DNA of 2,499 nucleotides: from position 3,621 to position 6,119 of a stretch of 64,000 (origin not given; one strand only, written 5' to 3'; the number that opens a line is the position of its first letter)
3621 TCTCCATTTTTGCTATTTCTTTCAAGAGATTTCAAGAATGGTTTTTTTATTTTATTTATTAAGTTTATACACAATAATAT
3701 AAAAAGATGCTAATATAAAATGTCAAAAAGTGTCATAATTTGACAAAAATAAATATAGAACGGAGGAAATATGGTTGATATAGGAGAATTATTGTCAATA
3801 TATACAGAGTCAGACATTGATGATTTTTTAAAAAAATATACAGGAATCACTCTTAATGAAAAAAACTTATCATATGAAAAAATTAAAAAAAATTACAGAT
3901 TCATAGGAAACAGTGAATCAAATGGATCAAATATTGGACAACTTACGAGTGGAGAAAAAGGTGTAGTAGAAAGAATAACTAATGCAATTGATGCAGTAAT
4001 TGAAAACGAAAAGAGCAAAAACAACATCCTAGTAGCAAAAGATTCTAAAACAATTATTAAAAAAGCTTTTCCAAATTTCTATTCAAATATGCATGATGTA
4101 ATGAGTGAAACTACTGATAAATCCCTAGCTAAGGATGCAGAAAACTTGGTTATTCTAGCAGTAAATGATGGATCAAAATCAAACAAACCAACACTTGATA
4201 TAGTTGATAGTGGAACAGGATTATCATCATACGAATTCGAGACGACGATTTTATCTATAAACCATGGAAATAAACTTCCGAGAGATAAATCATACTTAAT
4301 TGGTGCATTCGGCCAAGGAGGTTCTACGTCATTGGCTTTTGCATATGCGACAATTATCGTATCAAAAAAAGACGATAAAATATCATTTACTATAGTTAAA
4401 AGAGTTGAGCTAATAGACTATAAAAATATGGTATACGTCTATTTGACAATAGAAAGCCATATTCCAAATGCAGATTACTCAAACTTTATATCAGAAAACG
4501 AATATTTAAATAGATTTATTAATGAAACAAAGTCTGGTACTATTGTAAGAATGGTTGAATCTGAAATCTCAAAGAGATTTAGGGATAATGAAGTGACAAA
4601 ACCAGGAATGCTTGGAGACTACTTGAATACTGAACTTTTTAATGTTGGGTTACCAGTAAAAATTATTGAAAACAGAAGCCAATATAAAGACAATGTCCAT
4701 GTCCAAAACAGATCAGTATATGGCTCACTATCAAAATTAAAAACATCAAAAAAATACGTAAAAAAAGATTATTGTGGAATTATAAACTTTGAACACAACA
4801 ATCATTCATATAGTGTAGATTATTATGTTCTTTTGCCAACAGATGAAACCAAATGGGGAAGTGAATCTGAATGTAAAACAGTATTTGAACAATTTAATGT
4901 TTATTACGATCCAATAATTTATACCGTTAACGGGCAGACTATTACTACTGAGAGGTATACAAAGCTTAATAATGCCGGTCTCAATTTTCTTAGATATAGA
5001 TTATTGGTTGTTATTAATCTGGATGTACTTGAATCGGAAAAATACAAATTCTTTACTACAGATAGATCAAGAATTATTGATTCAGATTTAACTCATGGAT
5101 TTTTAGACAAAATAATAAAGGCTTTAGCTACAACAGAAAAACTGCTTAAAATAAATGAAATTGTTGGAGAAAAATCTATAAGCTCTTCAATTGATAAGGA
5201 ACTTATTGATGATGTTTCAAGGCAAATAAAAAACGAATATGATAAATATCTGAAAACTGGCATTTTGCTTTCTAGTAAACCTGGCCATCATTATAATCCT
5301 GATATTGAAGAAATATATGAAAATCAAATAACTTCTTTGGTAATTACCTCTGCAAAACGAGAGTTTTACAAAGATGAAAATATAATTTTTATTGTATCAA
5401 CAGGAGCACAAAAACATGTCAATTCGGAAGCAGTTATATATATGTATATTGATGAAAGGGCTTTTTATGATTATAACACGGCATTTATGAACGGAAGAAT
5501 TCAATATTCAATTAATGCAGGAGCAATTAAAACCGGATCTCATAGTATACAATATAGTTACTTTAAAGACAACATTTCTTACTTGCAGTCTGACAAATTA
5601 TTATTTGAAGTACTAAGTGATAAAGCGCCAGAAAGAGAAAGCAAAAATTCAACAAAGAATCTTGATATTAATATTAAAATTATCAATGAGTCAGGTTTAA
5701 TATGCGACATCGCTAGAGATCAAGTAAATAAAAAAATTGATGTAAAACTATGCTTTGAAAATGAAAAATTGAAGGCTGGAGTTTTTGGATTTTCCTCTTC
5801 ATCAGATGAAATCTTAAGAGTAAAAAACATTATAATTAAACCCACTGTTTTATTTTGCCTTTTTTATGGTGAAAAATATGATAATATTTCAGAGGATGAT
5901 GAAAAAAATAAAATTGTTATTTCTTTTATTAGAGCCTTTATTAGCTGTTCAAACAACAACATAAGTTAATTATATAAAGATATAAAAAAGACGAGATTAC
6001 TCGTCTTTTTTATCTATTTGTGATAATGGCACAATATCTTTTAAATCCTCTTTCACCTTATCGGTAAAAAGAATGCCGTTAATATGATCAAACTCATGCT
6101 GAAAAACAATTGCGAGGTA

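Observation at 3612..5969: Single-gene AT-rich islet next to a tRNA cluster encoding a stand-alone GHKL (MORC/Hsp90-like) ATPase with a large unknown C-terminal region: candidate defence or accessory gene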

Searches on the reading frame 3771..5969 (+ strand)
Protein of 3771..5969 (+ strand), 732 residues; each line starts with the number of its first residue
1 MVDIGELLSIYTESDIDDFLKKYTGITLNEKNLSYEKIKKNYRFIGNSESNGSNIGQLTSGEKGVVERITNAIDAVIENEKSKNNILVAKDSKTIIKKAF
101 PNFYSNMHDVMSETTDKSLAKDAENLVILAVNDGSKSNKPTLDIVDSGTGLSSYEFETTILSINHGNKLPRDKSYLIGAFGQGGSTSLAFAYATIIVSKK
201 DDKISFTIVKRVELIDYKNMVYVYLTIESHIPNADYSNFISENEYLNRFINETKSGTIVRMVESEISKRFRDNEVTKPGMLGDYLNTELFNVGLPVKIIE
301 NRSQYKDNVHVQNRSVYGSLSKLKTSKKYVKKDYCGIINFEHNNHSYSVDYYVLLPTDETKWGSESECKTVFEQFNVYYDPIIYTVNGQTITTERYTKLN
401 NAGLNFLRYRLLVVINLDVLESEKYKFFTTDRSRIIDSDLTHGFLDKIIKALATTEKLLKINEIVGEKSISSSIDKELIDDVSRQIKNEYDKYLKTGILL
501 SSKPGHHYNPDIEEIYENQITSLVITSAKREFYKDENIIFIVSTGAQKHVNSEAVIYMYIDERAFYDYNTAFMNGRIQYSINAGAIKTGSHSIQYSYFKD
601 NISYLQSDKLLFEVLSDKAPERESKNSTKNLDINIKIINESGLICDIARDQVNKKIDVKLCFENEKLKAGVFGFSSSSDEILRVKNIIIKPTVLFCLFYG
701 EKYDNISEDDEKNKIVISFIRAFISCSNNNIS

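Call 4: search_protein_families(library=pfam, proteins=[window:3771-5966:+], max_evalue=1)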
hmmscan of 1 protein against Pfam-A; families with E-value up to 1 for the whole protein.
window:3771-5966:+ (732 aa): 0 families

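Call 5: search_protein_families(library=padloc, proteins=[window:3771-5966:+], max_evalue=1)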
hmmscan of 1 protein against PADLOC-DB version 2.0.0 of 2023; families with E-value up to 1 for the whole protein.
window:3771-5966:+ (732 aa): 1 family
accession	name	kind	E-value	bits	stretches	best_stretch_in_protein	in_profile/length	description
PDLC04999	PDC-S33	-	0.00034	18.1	1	7-114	232-338/349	-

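Call 6: search_protein_families(library=ncbifam, proteins=[window:3771-5966:+], max_evalue=1)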
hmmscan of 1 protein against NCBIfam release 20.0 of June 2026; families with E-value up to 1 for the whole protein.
window:3771-5966:+ (732 aa): 1 family
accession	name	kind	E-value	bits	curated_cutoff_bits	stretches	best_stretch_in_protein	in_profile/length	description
NF008248.0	PRK11024.1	equivalog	0.062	13.4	162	1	470-556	39-121/142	colicin uptake protein TolR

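Call 9: search_solved_structures(query=window:3771-5966:+, max_evalue=10, show_alignments=3)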
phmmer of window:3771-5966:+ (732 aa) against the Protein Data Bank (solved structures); distinct sequences matched with E-value up to 10: 2.
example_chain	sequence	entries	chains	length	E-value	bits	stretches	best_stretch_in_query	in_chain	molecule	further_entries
9pw2_B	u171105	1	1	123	0.00069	21.4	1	327-431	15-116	MEI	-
9k3e_C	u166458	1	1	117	0.0009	21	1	327-429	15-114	The immunity protein of DddB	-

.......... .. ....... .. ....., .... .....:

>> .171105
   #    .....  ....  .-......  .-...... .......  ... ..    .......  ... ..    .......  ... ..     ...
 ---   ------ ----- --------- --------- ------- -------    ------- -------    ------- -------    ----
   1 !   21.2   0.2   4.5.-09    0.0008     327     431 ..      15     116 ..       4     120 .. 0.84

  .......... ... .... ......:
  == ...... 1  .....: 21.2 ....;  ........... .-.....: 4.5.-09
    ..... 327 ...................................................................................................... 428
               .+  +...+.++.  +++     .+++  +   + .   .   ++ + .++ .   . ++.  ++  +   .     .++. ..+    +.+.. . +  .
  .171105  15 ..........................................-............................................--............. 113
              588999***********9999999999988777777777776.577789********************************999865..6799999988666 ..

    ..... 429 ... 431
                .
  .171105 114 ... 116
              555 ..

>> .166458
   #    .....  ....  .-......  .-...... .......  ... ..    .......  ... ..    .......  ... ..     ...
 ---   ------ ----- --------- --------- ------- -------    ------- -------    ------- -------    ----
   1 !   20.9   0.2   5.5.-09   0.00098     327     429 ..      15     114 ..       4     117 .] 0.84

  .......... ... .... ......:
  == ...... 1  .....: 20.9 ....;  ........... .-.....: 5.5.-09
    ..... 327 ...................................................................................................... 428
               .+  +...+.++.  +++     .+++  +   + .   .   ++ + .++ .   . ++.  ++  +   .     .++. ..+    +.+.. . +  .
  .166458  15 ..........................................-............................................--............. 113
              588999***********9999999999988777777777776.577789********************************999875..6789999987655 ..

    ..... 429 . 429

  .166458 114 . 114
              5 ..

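Call 10: find_homologous_proteins(query=window:3771-5966:+, max_evalue=0.001)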
Query window:3771-5966:+ (732 aa): 305 proteins with E <= 0.001 among 8000 candidates; the best 120 are listed.
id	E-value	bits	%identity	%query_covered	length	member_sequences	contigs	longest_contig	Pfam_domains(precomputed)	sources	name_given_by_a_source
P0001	0.0e+0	1594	100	100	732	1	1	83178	-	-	-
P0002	0.0e+0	1175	72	99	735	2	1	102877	-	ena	-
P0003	0.0e+0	1164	70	99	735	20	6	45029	-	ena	-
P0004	0.0e+0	1157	69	100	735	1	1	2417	-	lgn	-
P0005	0.0e+0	1155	70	99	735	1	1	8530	-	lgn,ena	-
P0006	0.0e+0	1148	69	99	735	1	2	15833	-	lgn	-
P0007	0.0e+0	1148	69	100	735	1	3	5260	-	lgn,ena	-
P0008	0.0e+0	1146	70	99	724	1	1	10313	-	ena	-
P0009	0.0e+0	1144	69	99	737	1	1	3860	PF13589.13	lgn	-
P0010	0.0e+0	1143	69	100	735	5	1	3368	PF13589.13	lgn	-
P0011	0.0e+0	1142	69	99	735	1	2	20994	-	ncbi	-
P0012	0.0e+0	1139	69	99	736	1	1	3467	-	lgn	-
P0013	0.0e+0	1135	68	99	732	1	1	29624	PF13589.13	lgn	-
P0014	0.0e+0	1131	68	99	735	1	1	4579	-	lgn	-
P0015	0.0e+0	1129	68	100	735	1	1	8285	-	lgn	-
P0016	0.0e+0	1127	68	100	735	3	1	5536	PF13589.13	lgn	-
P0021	0.0e+0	1125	68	99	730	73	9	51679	-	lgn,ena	-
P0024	0.0e+0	1117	68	100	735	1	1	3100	PF13589.13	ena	-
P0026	0.0e+0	1116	68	99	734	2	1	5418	PF13589.13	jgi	jgi:hypothetical protein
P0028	0.0e+0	1108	69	99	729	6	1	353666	-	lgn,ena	-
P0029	0.0e+0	1107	68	100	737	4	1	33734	PF13589.13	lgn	-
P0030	0.0e+0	1107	68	99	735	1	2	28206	PF13589.13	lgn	-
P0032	0.0e+0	1068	66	99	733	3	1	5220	PF13589.13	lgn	-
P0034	0.0e+0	1050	65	99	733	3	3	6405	PF13589.13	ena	-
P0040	1.5e-271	921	57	98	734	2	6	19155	-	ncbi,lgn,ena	-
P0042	3.6e-270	916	58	99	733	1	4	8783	PF13589.13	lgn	-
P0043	7.1e-270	915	57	100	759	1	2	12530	PF13589.13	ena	-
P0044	1.2e-269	915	58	99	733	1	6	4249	PF13589.13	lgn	-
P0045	3.6e-269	913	58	99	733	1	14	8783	PF13589.13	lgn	-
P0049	5.2e-264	896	56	99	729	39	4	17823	PF13589.13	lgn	-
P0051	4.3e-253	860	57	99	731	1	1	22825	PF13589.13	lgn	-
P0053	1.8e-248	845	52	99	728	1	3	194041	-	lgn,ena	-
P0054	1.9e-248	845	53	100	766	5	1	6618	PF13589.13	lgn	-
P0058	3.5e-244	830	53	99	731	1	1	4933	PF13589.13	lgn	-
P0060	2.4e-242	824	54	99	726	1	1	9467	PF13589.13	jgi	jgi:hypothetical protein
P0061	1.3e-241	822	54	99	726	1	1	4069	PF13589.13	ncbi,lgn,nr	ncbi:MAG: ATP-binding protein [Candidatus Delongbacteria bacterium]|nr:ATP-binding protein [Candidat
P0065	2.3e-240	818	51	99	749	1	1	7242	PF13589.13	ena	-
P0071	6.2e-232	790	51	100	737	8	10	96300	-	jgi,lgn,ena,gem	-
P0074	3.4e-229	781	50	100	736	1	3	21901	PF13589.13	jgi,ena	jgi:hypothetical protein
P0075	9.5e-229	779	50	99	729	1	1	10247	PF13589.13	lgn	-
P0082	2.7e-227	775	51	99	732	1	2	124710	-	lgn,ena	-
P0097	2.5e-218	745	49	99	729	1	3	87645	PF13589.13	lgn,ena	-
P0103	3.5e-208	711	47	99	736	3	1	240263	-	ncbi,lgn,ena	-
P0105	1.1e-205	703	47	99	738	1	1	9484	PF13589.13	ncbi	-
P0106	2.0e-205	702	47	99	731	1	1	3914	PF13589.13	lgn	-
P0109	1.4e-204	700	49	99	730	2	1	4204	PF13589.13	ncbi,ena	-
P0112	1.8e-203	696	48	99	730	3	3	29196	-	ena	-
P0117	2.2e-201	689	46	98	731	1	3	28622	PF13589.13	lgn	-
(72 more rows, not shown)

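Call 11: search_protein_families(library=phrogs, proteins=[window:3771-5966:+], max_evalue=1)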
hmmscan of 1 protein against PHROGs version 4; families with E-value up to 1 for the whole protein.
window:3771-5966:+ (732 aa): 0 families

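Call 13: find_encoding_contigs(protein=P0002, flank=8000, max_places=2)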
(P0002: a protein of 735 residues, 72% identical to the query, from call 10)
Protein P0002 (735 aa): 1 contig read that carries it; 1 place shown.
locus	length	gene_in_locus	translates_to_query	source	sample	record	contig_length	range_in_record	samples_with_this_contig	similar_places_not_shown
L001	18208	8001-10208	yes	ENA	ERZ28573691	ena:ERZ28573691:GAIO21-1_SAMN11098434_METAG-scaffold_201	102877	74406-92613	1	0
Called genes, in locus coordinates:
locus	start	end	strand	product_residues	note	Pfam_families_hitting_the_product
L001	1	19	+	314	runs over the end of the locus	PF13495:Phage_int_SAM_4 (faint), PF00589:Phage_integrase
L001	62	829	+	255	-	PF02498:Bro-N, PF03374:ANT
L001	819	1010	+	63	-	PF12728:HTH_17 (weak)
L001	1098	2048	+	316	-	PF14297:Lin1244_N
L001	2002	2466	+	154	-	PF05263:DUF722 (weak), PF04297:UPF0122 (weak), PF08281:Sigma70_r4_2, PF04545:Sigma70_r4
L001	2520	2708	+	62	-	PF12844:HTH_19 (weak), PF13560:HTH_31 (weak), PF01381:HTH_3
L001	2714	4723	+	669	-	PF02384:N6_Mtase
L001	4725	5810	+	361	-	PF01420:Methylase_S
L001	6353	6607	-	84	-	PF13560:HTH_31 (weak), PF12844:HTH_19, PF01381:HTH_3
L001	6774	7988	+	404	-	PF10592:AIPR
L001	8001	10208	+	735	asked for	-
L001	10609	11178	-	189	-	-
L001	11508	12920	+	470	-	PF13421:Band_7_1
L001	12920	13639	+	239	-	-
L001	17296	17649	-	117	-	-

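Call 14: find_encoding_contigs(protein=P0028, flank=8000, max_places=2)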
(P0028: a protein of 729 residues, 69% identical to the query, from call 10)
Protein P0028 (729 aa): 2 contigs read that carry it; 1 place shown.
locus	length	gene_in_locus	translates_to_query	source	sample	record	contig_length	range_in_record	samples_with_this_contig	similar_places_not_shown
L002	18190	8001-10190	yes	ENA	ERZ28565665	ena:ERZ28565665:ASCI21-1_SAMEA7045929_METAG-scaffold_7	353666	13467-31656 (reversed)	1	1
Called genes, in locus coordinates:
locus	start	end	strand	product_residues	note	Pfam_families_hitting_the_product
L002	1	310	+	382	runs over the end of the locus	PF02463:SMC_N (faint), PF13304:AAA_21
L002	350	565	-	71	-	-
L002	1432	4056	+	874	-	-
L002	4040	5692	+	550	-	-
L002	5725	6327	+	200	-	-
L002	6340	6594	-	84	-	PF13560:HTH_31 (weak), PF12844:HTH_19, PF01381:HTH_3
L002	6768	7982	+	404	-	PF10592:AIPR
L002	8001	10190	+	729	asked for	-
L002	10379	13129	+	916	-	PF13091:PLDc_2, PF00270:DEAD, PF04851:ResIII, PF18766:SWI2_SNF2 (weak), PF00271:Helicase_C, PF11907:DUF3427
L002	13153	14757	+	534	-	-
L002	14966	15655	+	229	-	PF00004:AAA, PF17862:AAA_lid_3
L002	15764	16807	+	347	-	PF14487:DarT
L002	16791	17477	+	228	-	PF01661:Macro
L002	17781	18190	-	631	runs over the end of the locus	-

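Call 15: find_encoding_contigs(protein=P0053, flank=8000, max_places=2)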
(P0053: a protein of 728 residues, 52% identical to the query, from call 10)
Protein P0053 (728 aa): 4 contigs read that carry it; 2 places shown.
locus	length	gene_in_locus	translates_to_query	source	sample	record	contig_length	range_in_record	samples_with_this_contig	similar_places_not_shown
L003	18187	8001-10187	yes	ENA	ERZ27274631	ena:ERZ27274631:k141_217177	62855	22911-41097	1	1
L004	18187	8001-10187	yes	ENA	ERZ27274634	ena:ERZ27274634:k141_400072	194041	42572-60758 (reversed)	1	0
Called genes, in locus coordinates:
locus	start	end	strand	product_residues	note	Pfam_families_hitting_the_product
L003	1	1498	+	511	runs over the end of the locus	-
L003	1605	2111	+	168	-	PF24694:LNS2_PITM1-3 (weak)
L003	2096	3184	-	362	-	PF01757:Acyl_transf_3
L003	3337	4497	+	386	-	PF07690:MFS_1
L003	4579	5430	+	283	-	PF00561:Abhydrolase_1 (weak)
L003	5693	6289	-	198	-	PF01381:HTH_3, PF12844:HTH_19 (weak), PF13443:HTH_26, PF13560:HTH_31 (weak)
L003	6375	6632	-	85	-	PF01381:HTH_3, PF12844:HTH_19 (weak), PF13560:HTH_31 (weak)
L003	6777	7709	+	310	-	PF10592:AIPR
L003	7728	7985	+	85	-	-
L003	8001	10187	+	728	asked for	-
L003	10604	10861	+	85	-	PF02604:PhdYeFM_antitox (faint)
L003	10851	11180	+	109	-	PF05016:ParE_toxin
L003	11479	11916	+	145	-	PF00011:HSP20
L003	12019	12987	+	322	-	PF00953:Glycos_transf_4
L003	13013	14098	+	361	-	PF02492:cobW, PF07683:CobW_C (weak)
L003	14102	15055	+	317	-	PF02492:cobW, PF21537:DUF1980_C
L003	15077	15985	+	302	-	PF02558:ApbA, PF03807:F420_oxidored (faint), PF08546:ApbA_C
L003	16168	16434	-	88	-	-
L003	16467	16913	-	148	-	PF13527:Acetyltransf_9 (weak), PF00583:Acetyltransf_1, PF13673:Acetyltransf_10 (weak), PF13508:Acetyltransf_7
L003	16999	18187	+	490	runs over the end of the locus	PF13328:HD_4, PF01966:HD (weak), PF01636:APH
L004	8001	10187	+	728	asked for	-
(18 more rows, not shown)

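Call 16: find_related_loci(query=window:3771-5966:+, collection=genome_contigs, flank=6000)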
Query window:3771-5966:+ (732 aa) in genome_contigs; peptide patterns used: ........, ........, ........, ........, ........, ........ (x = any residue, [..] = any of these).
250 stretches matched a pattern; 8 encode a relative of the query (tblastn E <= 1e-3); 8 distinct loci.
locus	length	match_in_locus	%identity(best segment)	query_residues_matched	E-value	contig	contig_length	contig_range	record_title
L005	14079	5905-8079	70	1-725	0e+0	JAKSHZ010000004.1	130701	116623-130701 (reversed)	MAG: Bacilli bacterium isolate Horse_feces8 MAG008_4, whole genome shotgun sequence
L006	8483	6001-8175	70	1-725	0e+0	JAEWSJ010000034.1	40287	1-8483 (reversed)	MAG: Bacillota bacterium isolate OH_SDB_102 k127_371315, whole genome shotgun sequence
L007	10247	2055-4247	68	1-731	0e+0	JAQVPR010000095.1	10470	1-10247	MAG: Candidatus Cloacimonadota bacterium isolate STF1_208 NODE_20110_length_10470_cov_5.244030_Sandtown_F1, whole genome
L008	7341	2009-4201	68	1-731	0e+0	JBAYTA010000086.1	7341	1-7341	MAG: Bacilli bacterium isolate SO_2016_LW2_86 scaffold22800_LW138R_2016, whole genome shotgun sequence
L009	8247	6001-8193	68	1-731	0e+0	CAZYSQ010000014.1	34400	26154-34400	MAG TPA_asm: uncultured Acholeplasmataceae bacterium isolate ERP125879_co1_83 genome assembly, contig: NODE_412_length_3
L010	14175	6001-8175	68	1-725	0e+0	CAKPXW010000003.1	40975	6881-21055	MAG: uncultured Bacilli bacterium isolate REFINED_METABAT215_TOP10_CONTIGS_1500_ASSEMBLY_K77_MERGED__Hadza_PheChl_Fiber-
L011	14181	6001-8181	68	1-727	0e+0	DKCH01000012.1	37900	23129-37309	MAG TPA_asm: Bacillales bacterium UBA6879 UBA6879_contig_1099, whole genome shotgun sequence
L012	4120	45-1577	68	222-731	0e+0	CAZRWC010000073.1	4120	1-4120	MAG TPA_asm: uncultured Acholeplasmataceae bacterium isolate binchicken_co39_268 genome assembly, contig: NODE_44041_len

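Call 21: search_protein_families(library=padloc, proteins=[L001:6774-7985:+, L001:6353-6604:-, P0002, P0053, P0103, L003:6777-7706:+], max_evalue=0.1)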
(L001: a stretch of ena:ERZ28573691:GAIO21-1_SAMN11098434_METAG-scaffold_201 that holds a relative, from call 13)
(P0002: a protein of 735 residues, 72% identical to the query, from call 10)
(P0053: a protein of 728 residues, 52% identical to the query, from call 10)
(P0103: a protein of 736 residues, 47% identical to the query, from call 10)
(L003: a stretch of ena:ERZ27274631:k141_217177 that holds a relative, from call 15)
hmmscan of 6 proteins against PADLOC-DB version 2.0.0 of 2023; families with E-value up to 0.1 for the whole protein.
L001:6774-7985:+ (404 aa): 0 families

L001:6353-6604:- (83 aa): 16 families
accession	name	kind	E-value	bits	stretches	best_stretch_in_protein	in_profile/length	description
PDLC03665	Control_protein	-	3.4e-10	38.1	1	11-74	5-68/77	control protein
PDLC02926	HTH_VI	-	3.9e-09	34.7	1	15-78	2-65/92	-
PDLC04142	capH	-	9.9e-08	31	1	14-80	6-70/103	capH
PDLC04762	PDC-M64C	-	3.5e-06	25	1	13-80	26-92/97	-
PDLC03536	REase_II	-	6.9e-06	23.9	1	10-78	6-72/237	Type II restriction enzyme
PDLC03664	Control_protein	-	2.5e-05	22.7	1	14-75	13-73/74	control protein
PDLC04775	PDC-M69A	-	0.00013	20.4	1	15-80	8-72/113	-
PDLC03953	RmrA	-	0.0003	18.1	1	25-71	15-61/373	-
PDLC03671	Control_protein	-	0.0005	18.2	1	26-74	25-73/84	control protein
PDLC03667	Control_protein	-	0.00082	17.7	1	25-80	11-70/101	control protein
PDLC03668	Control_protein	-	0.0023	16.4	1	19-69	13-62/79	control protein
PDLC03947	RmrA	-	0.0065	13.3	1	24-77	20-73/383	-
PDLC03946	RmrA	-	0.011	12.5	1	18-78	8-65/357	-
PDLC03666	Control_protein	-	0.013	13.9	1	11-73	3-64/77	control protein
PDLC03952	RmrA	-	0.014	12.3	1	22-78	30-84/395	-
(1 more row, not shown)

P0002 (735 aa): 0 families

P0053 (728 aa): 0 families

P0103 (736 aa): 0 families

L003:6777-7706:+ (310 aa): 0 families
